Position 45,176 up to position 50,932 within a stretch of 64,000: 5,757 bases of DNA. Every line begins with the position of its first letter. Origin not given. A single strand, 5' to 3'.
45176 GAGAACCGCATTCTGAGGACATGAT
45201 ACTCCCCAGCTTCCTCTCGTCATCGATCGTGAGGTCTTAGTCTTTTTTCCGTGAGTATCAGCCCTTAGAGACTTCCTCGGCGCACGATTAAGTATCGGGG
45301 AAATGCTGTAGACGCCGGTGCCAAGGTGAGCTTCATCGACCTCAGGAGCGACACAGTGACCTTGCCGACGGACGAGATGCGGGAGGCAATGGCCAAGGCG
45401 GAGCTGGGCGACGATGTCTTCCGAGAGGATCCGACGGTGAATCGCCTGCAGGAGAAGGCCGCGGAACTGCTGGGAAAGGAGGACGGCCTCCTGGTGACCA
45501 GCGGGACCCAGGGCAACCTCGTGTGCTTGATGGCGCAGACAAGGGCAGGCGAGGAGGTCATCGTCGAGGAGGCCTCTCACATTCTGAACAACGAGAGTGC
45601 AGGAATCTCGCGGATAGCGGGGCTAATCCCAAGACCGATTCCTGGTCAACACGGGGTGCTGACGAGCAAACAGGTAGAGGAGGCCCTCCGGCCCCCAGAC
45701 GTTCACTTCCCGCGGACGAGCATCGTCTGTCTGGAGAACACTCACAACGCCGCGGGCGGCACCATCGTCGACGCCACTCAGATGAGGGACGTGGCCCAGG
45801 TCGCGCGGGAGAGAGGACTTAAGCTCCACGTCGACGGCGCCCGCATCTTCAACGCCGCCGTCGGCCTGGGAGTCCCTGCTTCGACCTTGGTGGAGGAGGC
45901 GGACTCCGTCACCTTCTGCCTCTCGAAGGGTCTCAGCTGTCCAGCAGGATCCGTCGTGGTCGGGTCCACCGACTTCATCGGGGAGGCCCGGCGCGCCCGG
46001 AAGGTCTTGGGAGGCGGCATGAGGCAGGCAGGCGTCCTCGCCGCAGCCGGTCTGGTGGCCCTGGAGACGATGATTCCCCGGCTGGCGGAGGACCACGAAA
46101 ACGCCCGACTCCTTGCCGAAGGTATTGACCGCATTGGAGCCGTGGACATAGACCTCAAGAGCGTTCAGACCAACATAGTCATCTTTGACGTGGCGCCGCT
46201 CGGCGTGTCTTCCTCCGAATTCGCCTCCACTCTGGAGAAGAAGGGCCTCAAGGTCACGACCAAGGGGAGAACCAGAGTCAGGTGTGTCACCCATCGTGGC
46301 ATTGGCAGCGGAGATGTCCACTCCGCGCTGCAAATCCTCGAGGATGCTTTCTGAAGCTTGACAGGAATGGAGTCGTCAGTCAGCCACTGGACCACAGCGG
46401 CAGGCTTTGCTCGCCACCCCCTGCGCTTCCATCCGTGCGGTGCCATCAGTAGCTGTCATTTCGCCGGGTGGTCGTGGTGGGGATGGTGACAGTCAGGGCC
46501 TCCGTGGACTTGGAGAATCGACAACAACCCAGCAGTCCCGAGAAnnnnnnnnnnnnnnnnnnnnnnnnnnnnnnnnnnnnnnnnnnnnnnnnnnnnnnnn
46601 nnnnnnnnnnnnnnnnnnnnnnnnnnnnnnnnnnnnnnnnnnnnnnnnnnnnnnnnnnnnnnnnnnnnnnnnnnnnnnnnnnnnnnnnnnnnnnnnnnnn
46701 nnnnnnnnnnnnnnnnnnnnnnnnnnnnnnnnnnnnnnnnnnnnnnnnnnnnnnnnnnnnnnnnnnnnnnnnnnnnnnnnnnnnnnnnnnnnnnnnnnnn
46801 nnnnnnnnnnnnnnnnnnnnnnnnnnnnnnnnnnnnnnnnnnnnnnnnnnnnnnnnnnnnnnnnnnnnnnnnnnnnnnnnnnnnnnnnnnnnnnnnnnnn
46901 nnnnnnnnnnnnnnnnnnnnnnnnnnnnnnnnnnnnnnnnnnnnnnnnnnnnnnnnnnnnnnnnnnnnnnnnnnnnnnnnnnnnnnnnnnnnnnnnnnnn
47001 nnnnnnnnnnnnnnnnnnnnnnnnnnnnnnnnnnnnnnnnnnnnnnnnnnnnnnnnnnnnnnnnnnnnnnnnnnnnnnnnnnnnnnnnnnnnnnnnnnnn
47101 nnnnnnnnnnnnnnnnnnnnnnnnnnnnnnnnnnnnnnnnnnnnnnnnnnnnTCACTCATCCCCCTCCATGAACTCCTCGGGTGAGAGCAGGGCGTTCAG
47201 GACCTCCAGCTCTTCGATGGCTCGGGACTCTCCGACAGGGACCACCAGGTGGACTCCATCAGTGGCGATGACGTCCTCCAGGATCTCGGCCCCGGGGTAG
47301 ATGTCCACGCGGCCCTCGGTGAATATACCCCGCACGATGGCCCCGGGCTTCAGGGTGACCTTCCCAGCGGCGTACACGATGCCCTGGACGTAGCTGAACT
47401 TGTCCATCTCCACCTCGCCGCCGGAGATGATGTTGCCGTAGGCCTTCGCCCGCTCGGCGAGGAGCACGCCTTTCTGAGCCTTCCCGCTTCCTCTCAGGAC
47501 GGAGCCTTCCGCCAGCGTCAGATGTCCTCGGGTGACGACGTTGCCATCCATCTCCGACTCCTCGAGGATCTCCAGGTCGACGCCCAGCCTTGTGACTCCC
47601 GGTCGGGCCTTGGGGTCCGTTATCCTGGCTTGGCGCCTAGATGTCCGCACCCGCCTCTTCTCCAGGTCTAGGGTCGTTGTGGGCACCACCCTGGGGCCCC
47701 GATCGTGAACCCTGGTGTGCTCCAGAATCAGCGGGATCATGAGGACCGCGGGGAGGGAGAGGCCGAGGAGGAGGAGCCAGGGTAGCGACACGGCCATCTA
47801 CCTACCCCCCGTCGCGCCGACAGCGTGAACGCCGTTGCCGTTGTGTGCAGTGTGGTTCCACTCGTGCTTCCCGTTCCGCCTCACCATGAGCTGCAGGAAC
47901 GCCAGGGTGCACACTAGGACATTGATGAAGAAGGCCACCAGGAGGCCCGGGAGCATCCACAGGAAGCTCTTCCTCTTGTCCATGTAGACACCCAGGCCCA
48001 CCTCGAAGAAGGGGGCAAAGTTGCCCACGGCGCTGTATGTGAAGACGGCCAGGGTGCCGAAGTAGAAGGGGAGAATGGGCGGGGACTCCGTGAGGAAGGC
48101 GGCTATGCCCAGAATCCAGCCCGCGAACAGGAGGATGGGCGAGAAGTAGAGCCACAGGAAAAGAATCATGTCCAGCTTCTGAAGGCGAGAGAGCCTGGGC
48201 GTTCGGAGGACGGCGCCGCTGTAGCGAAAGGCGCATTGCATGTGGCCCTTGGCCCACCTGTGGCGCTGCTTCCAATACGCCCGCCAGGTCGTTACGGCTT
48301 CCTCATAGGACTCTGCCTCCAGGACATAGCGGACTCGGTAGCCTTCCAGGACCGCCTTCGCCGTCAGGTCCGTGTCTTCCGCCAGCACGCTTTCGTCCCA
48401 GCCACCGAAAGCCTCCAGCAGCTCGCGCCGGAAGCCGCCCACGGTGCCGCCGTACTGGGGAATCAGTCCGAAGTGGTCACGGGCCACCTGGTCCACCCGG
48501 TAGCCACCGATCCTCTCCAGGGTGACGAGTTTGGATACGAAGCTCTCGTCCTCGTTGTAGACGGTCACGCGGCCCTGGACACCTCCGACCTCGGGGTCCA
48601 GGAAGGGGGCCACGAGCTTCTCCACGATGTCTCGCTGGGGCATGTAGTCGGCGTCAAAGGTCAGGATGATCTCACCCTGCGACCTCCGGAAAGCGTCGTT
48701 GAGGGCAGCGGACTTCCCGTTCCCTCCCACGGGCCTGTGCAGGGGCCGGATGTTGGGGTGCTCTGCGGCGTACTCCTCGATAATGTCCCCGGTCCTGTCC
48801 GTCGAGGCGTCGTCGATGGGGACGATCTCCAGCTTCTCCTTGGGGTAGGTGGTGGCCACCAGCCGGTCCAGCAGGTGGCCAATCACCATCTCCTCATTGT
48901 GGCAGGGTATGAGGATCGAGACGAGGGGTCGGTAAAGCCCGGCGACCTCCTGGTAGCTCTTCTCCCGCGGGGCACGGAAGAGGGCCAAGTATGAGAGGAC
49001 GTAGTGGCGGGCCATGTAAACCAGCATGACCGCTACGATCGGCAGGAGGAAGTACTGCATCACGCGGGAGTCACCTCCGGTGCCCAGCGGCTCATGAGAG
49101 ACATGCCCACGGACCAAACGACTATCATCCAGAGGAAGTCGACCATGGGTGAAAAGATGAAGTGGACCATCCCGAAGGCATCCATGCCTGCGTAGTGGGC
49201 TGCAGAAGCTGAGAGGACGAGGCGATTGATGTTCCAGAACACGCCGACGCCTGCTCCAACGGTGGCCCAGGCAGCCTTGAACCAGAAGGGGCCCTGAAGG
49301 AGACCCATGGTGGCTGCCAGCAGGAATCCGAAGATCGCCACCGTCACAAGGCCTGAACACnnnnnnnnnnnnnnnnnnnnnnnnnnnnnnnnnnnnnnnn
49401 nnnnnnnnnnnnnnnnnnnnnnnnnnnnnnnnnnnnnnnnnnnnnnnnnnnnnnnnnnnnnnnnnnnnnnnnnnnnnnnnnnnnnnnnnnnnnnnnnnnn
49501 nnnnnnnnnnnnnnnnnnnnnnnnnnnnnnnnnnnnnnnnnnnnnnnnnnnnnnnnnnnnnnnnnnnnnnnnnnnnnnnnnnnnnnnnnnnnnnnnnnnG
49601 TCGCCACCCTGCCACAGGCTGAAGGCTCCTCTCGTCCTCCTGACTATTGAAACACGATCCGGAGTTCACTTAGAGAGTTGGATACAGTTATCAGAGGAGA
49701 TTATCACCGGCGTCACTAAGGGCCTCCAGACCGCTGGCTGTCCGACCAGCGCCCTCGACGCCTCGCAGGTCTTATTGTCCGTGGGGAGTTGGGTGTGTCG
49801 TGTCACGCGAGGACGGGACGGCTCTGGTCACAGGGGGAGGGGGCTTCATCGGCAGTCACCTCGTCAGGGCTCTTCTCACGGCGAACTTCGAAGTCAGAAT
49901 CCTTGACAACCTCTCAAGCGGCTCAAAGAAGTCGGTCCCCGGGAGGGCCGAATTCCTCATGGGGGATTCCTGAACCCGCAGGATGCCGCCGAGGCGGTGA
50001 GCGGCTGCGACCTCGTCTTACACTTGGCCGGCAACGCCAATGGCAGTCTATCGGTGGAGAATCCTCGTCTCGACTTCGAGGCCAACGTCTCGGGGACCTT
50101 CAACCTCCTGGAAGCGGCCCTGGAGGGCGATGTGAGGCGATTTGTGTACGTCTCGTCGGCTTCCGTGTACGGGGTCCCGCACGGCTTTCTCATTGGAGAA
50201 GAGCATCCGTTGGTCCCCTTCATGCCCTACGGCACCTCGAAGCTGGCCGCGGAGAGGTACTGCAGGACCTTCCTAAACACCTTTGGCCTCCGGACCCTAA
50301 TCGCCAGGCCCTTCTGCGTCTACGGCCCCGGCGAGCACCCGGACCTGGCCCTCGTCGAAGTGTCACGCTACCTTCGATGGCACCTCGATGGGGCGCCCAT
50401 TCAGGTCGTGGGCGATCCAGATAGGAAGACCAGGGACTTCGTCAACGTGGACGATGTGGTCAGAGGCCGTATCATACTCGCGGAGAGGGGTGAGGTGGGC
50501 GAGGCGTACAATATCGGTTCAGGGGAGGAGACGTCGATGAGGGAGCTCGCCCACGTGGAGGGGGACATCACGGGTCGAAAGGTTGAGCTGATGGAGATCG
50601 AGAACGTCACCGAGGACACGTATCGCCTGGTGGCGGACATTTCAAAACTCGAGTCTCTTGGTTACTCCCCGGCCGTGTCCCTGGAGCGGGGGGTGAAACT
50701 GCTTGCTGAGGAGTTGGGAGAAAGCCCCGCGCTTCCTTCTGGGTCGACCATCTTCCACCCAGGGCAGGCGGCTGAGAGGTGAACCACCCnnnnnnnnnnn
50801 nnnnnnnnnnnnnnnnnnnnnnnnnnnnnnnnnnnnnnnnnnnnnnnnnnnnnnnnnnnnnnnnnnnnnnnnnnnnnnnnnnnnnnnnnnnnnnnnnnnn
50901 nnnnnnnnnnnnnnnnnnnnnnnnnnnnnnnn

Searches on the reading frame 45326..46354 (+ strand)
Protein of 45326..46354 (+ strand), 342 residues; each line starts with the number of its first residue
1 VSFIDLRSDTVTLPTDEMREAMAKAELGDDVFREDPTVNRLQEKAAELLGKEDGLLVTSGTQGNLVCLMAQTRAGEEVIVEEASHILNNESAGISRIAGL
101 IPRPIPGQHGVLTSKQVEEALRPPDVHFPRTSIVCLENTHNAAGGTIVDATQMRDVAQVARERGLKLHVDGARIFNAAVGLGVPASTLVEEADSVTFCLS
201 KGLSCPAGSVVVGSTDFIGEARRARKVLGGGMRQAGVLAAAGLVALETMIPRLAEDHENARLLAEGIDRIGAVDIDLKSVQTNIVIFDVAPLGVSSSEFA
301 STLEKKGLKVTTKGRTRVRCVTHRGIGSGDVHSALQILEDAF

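Call 46: search_protein_families(library=pfam, proteins=[window:45326-46354:+], max_evalue=0.0001)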
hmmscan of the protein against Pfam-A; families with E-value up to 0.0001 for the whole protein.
window:45326-46354:+ (342 aa): 5 families
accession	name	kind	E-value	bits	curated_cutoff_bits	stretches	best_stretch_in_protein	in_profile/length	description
PF01212.27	Beta_elim_lyase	-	5.2e-103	344.8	27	1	5-288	1-286/288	Beta-eliminating lyase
PF00155.27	Aminotran_1_2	-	2e-13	50.7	19.7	1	12-320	17-346/361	Aminotransferase class I and II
PF01053.26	Cys_Met_Meta_PP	-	5e-06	25.7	27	1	34-265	50-264/381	Cys/Met metabolism PLP-dependent enzyme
PF00266.25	Aminotran_5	-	6.5e-06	25.8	21.5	0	38-221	45-221/371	Aminotransferase class-V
PF01041.23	DegT_DnrJ_EryC1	-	8.3e-06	25.7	19.8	1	19-123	7-111/360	DegT/DnrJ/EryC1/StrS aminotransferase family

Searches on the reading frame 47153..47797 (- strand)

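Call 46: search_protein_families(library=pfam, proteins=[window:47153-47797:-], max_evalue=0.0001)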
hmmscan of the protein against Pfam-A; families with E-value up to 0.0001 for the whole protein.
window:47153-47797:- (214 aa): 1 family
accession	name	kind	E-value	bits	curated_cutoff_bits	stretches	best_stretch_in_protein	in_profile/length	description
PF04519.19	Bactofilin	-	6e-05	23.7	27.9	0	77-172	3-93/98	Polymer-forming cytoskeletal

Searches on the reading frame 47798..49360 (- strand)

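Call 45: search_protein_families(library=pfam, proteins=[window:47798-49360:-], max_evalue=0.0001)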
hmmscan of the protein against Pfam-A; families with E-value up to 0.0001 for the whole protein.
window:47798-49360:- (520 aa): 4 families
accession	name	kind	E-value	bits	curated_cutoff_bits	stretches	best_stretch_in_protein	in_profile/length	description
PF00535.33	Glycos_transf_2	-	3.8e-31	108.7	23.3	1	148-316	1-165/168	Glycosyl transferase family 2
PF13641.12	Glyco_tranf_2_3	-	6.1e-30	105.4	27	1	147-372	3-230/230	Glycosyltransferase like family 2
PF13632.12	Glyco_trans_2_3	-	8.4e-25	88.2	27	1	231-420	1-193/198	Glycosyl transferase family group 2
PF13506.12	Glyco_transf_21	-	1.6e-14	54.2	21.7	1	208-371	10-174/174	Glycosyl transferase family 21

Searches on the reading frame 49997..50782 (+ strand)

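Call 46: search_protein_families(library=pfam, proteins=[window:49997-50782:+], max_evalue=0.0001)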
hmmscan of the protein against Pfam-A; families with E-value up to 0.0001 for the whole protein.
window:49997-50782:+ (261 aa): 6 families
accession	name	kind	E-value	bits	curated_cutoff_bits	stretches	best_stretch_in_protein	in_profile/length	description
PF01370.27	Epimerase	-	1.5e-36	126.4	20.9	1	3-174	64-240/240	NAD dependent epimerase/dehydratase family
PF16363.11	GDP_Man_Dehyd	-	7.3e-31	108.3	27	1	4-234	76-330/332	GDP-mannose 4,6 dehydratase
PF01073.25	3Beta_HSD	-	4.3e-12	46.1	22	1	2-157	65-224/280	3-beta hydroxysteroid dehydrogenase/isomerase family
PF07993.18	NAD_binding_4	-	9.9e-08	31.9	20.1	1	4-126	89-223/258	Male sterility protein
PF13460.12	NAD_binding_10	-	7.3e-05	23.1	27.2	0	1-91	58-133/184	NAD(P)H-binding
PF04321.23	RmlD_sub_bind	-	8.4e-05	22.2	27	1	4-113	52-156/287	RmlD substrate binding domain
